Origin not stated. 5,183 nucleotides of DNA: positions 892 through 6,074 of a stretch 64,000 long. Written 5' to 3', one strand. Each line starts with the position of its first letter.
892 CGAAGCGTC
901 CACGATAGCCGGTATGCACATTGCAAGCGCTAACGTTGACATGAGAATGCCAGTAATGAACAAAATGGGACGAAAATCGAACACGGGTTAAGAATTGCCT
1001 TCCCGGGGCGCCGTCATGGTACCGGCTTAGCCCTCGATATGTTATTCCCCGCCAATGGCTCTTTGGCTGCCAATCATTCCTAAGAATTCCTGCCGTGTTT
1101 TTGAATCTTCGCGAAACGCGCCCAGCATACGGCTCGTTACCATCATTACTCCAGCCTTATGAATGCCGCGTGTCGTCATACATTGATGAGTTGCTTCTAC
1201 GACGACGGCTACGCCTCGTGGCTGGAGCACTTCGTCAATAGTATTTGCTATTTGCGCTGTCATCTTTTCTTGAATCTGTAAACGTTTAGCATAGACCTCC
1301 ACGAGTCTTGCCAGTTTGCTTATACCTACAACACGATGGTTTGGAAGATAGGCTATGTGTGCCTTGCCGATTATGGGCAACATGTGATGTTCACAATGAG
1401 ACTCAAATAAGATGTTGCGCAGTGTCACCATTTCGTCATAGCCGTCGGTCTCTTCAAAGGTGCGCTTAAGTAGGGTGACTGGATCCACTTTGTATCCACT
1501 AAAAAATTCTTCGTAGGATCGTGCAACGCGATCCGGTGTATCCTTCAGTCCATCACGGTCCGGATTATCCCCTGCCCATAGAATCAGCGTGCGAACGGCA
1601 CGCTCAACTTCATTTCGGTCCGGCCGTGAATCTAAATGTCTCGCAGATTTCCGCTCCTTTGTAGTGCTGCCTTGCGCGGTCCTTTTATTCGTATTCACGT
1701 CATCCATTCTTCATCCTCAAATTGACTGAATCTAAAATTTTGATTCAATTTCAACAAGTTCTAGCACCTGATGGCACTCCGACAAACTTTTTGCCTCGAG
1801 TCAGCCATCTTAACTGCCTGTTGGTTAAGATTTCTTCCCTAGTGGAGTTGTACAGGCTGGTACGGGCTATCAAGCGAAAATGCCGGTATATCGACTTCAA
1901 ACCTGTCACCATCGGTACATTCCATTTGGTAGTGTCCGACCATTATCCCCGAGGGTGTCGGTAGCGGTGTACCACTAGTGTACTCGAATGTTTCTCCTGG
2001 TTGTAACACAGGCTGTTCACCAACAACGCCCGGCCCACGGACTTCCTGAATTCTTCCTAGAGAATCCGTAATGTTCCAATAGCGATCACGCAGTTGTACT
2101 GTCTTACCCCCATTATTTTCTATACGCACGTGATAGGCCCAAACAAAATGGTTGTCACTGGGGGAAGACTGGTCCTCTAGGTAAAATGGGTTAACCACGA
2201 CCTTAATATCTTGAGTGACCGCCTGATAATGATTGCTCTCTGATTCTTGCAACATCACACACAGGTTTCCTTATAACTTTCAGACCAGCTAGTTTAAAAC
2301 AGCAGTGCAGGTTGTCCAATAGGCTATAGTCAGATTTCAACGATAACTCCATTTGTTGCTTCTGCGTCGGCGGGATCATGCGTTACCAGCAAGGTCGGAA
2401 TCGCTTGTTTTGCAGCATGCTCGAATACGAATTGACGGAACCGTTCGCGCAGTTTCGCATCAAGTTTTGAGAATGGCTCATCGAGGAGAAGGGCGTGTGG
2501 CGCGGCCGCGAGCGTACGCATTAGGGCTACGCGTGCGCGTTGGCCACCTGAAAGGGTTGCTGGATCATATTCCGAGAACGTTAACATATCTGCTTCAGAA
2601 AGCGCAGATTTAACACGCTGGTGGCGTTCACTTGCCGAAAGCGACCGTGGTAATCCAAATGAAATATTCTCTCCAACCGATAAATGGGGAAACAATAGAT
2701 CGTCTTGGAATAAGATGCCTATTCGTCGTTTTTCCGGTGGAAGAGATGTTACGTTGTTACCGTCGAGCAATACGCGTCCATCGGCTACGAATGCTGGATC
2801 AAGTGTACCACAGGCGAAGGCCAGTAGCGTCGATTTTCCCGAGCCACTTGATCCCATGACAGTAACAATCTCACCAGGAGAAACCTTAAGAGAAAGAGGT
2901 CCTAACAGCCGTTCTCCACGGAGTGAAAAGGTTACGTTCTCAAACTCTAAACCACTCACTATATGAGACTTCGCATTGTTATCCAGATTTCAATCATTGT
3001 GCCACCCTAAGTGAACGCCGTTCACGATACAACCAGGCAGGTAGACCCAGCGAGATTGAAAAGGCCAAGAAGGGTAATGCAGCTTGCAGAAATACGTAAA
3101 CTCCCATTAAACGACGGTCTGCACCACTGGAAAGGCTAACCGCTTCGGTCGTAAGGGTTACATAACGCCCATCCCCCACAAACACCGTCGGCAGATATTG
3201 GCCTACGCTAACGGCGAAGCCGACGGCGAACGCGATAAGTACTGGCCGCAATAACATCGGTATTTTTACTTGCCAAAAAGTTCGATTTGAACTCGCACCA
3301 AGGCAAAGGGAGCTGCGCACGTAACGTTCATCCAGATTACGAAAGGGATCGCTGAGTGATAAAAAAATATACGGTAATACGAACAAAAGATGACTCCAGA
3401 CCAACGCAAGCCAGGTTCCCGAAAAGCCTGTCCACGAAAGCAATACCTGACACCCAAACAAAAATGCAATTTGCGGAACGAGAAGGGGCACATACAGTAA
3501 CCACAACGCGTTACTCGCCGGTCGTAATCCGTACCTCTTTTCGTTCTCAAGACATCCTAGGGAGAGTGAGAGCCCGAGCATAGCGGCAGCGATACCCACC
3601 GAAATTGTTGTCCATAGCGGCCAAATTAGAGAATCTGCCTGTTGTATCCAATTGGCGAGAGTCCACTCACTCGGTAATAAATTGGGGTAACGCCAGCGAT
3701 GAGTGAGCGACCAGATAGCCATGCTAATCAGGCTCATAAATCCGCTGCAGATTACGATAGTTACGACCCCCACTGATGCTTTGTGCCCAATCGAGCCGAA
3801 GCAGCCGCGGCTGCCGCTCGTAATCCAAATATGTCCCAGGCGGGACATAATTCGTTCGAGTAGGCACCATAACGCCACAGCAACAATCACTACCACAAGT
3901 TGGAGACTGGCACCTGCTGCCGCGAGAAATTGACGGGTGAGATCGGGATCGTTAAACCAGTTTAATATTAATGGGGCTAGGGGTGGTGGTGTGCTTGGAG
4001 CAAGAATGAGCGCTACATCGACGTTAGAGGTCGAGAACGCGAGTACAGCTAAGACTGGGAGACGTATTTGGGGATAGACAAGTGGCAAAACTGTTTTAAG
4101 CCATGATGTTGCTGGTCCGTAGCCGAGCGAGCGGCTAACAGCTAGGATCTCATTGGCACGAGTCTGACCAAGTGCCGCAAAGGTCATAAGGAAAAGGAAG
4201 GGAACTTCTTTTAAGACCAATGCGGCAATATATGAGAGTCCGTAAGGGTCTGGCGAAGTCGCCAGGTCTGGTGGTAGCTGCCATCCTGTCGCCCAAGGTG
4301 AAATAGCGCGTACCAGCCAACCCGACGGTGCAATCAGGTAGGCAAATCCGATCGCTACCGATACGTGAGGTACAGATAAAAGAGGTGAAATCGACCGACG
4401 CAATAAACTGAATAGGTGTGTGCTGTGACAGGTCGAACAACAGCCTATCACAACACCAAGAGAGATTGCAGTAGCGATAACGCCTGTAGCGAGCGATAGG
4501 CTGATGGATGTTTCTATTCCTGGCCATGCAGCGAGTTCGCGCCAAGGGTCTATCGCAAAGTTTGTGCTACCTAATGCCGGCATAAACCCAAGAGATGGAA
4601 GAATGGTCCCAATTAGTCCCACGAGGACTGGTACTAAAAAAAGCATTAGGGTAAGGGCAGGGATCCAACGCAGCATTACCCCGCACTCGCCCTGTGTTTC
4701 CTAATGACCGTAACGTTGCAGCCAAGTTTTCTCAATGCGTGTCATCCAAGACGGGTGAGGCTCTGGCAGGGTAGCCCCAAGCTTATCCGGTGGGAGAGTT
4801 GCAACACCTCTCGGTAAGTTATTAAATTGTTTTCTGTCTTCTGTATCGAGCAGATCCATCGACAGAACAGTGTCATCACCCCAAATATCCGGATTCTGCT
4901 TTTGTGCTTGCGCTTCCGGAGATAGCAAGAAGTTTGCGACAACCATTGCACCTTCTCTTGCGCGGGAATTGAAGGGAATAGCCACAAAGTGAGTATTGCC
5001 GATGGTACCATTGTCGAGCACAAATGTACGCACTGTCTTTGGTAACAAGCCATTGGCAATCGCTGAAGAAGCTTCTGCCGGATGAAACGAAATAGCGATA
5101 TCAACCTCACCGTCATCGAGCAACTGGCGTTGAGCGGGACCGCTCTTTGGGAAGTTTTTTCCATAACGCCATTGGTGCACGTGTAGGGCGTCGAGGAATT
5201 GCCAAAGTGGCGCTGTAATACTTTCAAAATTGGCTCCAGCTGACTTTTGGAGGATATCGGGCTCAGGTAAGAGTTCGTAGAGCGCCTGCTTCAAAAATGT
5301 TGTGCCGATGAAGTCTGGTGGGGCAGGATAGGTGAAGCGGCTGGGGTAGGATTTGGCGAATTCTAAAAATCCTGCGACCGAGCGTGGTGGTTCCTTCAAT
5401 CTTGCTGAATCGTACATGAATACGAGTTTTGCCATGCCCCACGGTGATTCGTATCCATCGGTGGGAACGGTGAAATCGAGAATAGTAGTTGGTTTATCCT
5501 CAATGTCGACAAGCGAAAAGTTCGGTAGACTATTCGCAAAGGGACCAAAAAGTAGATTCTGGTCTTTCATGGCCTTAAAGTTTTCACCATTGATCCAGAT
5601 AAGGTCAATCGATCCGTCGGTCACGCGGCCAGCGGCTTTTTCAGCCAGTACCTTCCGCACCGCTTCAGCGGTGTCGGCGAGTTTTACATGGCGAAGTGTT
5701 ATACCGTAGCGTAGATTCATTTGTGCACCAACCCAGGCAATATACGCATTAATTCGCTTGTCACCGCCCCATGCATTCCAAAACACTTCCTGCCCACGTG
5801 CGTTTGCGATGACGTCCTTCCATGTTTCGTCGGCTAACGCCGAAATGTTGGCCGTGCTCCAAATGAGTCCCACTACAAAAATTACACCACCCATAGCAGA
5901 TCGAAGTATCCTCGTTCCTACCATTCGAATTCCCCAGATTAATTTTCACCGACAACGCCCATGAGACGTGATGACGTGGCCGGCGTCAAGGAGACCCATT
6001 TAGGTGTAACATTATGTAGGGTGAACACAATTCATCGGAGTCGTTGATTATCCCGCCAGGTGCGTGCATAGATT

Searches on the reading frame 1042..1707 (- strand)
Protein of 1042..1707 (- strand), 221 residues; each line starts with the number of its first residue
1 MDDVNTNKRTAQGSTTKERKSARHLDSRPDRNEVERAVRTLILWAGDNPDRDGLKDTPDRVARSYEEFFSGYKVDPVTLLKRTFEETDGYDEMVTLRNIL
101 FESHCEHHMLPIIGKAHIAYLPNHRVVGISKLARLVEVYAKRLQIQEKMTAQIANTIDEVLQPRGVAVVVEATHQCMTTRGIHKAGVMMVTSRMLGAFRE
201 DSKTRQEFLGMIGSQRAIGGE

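Call 82: search_protein_families(library=pfam, proteins=[window:1042-1707:-], max_evalue=1e-8)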
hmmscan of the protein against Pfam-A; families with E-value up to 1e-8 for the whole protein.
window:1042-1707:- (221 aa): 1 family
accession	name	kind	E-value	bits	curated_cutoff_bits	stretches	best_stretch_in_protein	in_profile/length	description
PF01227.27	GTP_cyclohydroI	-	2.2e-75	252.5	27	1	35-212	2-178/179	GTP cyclohydrolase I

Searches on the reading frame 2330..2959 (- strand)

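Call 82: search_protein_families(library=pfam, proteins=[window:2330-2959:-], max_evalue=1e-8)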
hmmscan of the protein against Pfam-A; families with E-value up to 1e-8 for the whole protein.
window:2330-2959:- (209 aa): 1 family
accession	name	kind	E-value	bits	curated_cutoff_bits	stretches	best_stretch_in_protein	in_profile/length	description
PF00005.33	ABC_tran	-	2.7e-31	109.4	25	1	21-163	3-136/137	ABC transporter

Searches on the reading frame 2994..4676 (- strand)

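Call 82: search_protein_families(library=pfam, proteins=[window:2994-4676:-], max_evalue=1e-8)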
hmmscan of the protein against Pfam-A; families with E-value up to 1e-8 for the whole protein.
window:2994-4676:- (560 aa): 1 family
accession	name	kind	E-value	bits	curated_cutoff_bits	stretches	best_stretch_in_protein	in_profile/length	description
PF00528.27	BPD_transp_1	-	1.2e-11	45.1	26.4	1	393-543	23-171/184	Binding-protein-dependent transport system inner membrane component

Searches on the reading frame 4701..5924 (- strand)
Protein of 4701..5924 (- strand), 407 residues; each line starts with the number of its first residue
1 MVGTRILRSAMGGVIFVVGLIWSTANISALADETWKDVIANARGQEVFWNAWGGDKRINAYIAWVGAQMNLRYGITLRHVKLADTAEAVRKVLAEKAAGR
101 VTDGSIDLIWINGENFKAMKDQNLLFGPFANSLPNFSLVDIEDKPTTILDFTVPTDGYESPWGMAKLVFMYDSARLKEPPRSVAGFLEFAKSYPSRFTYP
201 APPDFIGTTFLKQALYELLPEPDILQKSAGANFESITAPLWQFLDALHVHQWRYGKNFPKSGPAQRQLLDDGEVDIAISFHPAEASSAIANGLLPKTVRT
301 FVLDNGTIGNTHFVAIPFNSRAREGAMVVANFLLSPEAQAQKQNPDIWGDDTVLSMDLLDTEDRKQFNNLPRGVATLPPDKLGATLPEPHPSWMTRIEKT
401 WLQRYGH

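Call 82: search_protein_families(library=pfam, proteins=[window:4701-5924:-], max_evalue=1e-8)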
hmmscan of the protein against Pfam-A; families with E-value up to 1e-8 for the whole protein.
window:4701-5924:- (407 aa): 2 families
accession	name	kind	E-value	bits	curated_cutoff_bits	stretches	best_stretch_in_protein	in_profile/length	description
PF13416.11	SBP_bac_8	-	3.9e-21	76.5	27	1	70-341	7-251/279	Bacterial extracellular solute-binding protein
PF01547.30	SBP_bac_1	-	1.6e-09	38.6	26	1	92-340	40-307/307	Bacterial extracellular solute-binding protein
